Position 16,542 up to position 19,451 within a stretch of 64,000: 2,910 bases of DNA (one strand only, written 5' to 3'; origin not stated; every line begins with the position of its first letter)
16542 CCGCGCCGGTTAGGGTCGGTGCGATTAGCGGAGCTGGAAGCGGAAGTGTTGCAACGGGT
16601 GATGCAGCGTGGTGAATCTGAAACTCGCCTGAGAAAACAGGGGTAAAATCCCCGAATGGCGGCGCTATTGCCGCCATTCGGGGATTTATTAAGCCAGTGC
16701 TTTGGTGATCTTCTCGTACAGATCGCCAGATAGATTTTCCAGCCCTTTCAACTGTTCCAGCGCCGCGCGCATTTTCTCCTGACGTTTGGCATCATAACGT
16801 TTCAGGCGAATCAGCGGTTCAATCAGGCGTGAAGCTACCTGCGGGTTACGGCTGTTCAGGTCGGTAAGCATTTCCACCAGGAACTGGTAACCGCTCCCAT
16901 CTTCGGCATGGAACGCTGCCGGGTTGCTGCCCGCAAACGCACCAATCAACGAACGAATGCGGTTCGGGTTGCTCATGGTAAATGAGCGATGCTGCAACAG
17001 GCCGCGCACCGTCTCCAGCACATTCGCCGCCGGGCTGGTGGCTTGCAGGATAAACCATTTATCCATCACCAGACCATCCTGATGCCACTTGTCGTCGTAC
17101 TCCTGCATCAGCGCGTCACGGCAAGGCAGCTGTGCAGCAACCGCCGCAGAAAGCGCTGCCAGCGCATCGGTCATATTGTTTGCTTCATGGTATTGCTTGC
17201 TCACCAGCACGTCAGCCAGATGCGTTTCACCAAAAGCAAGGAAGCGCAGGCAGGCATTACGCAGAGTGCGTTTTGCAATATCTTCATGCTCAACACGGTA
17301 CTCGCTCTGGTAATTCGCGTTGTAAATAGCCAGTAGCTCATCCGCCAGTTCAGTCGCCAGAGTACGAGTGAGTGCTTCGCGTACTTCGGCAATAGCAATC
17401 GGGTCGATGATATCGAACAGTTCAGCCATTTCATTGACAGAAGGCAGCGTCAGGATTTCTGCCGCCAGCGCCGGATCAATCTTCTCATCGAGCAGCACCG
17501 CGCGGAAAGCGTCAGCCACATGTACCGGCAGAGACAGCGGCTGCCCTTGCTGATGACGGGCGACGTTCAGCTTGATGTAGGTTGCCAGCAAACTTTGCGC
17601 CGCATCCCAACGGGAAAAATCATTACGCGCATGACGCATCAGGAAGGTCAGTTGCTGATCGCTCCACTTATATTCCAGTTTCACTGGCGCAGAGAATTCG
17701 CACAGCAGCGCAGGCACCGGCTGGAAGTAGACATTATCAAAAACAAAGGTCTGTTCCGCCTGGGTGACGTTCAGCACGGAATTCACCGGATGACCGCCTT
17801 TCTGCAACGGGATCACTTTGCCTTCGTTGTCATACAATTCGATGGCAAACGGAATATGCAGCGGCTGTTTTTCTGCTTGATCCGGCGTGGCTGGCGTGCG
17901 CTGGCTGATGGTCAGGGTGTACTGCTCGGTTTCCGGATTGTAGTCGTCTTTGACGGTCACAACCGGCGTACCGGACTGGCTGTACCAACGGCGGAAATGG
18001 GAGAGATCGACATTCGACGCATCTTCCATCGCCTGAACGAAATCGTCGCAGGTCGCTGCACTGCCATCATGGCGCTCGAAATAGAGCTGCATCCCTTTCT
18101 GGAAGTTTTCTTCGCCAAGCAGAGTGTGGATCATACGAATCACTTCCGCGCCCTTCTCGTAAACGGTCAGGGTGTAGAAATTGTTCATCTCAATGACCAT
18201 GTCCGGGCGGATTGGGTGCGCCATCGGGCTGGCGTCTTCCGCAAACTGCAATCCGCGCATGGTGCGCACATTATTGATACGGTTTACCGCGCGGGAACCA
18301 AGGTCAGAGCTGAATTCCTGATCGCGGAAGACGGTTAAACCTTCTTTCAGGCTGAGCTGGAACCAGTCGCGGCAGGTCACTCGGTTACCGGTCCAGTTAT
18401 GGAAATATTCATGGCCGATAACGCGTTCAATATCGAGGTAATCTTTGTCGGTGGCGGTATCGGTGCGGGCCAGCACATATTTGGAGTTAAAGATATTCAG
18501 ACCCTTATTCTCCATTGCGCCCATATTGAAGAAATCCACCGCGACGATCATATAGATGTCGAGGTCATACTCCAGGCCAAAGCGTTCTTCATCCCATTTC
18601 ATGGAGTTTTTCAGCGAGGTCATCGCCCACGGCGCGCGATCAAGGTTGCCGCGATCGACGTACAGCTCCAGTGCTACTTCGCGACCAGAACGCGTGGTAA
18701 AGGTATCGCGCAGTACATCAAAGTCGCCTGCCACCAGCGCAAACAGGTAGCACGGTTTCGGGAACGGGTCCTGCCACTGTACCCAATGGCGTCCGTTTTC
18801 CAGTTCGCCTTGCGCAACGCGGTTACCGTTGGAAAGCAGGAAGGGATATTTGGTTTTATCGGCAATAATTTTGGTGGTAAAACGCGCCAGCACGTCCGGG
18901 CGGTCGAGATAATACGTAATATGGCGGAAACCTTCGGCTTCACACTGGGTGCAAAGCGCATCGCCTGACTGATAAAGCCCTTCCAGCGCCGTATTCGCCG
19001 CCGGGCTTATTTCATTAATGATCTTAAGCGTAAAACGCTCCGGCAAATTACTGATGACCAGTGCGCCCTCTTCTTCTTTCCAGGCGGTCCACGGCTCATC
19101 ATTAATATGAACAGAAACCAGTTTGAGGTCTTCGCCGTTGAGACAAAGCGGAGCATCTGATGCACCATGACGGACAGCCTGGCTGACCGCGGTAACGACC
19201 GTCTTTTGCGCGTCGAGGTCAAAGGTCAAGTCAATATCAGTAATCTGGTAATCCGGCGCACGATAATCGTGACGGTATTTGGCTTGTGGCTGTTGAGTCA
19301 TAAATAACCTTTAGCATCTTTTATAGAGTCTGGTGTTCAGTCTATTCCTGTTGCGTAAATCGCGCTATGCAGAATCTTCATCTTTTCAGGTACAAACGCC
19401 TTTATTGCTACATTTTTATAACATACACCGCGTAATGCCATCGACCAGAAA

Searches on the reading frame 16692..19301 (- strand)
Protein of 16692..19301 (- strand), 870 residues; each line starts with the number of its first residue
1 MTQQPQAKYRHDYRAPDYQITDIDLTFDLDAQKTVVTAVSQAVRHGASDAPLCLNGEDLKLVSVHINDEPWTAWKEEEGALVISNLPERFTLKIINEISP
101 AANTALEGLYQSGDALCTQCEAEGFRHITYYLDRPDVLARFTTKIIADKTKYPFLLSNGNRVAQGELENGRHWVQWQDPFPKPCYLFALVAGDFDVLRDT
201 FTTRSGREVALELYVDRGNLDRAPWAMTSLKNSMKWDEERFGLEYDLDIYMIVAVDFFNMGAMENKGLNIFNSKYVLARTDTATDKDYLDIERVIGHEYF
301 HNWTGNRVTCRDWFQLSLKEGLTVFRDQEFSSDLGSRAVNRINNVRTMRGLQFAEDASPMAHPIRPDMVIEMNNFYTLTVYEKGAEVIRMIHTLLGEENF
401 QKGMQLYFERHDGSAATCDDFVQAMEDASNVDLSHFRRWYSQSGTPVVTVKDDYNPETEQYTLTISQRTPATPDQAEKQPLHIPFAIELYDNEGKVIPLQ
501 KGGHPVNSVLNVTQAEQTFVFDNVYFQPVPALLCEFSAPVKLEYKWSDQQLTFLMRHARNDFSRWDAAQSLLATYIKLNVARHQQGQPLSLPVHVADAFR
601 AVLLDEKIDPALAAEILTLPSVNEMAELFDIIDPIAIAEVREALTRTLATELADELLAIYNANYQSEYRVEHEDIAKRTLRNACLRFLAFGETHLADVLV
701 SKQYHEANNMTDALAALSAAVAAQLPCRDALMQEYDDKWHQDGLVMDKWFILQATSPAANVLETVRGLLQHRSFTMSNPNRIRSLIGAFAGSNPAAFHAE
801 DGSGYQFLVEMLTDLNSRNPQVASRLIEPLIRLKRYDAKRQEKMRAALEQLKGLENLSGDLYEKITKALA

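Call 28: find_related_loci(query=window:16692-19301:-, collection=genome_contigs, flank=2500)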
Query window:16692-19301:- (870 aa) in genome_contigs; peptide patterns used: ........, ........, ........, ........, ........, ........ (x = any residue, [..] = any of these).
415 stretches matched a pattern; 412 encode a relative of the query (tblastn E <= 1e-3); the best 80 are kept; 80 distinct loci.
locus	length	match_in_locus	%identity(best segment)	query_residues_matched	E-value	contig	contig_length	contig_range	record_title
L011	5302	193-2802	99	1-870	0e+0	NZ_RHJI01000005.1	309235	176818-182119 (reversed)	Escherichia sp. E1V33 1V33_5_consensus, whole genome shotgun sequence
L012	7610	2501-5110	99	1-870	0e+0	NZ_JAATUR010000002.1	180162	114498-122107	Escherichia coli strain SCPM-O-B-8794 2length=18016, whole genome shotgun sequence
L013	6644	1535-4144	99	1-870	0e+0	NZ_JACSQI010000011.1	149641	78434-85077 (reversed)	Escherichia whittamii strain Sa2BVA5 NODE_11_length_149641_cov_8.336110, whole genome shotgun sequence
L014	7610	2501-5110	97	1-870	0e+0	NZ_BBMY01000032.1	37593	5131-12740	Escherichia albertii NBRC 107761 = DSM 17582 strain NBRC 107761, whole genome shotgun sequence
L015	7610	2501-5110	95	1-870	0e+0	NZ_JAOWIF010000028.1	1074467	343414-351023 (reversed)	Citrobacter sp. Cu233 218, whole genome shotgun sequence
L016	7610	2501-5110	95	1-870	0e+0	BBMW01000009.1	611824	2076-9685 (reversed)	Citrobacter werkmanii NBRC 105721 DNA, contig: CIWKM09, whole genome shotgun sequence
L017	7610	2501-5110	95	1-870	0e+0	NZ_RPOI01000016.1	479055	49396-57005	Citrobacter youngae strain CCUG 30791 citrobacter_youngae_CCUG30791T_0000016, whole genome shotgun sequence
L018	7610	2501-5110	95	1-870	0e+0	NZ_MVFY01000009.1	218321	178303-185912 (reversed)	Citrobacter portucalensis strain A60 A60_S7_L001_NODE_9_length_218321_cov_19.2273, whole genome shotgun sequence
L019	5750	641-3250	95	1-870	0e+0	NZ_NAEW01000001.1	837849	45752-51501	Citrobacter braakii strain ATCC 51113 CbraakiiATCC_L001_NODE_1_length_837849__22.4616, whole genome shotgun sequence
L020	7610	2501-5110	95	1-870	0e+0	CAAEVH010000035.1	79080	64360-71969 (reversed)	MAG TPA_asm: uncultured Raoultella sp., isolate HGM20637, WGS project CAAEVH010000000 data, contig: ERS608581_38_k95_585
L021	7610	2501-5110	95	1-870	0e+0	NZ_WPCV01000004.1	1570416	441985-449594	Citrobacter sp. On2M On2M_4, whole genome shotgun sequence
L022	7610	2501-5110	95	1-870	0e+0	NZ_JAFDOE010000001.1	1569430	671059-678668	Citrobacter sp. FP75 contig1, whole genome shotgun sequence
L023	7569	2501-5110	94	1-870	0e+0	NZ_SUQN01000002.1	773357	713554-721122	Citrobacter gillenii strain UMG736 UMG736_2, whole genome shotgun sequence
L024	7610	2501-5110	94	1-870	0e+0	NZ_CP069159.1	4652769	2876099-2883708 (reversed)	Citrobacter sp. R56 chromosome, complete genome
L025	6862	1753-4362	94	1-870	0e+0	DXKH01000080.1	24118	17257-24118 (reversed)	MAG TPA_asm: Citrobacter sp. isolate HRGM_Genome_0066 HRGM_Genome_0066_80, whole genome shotgun sequence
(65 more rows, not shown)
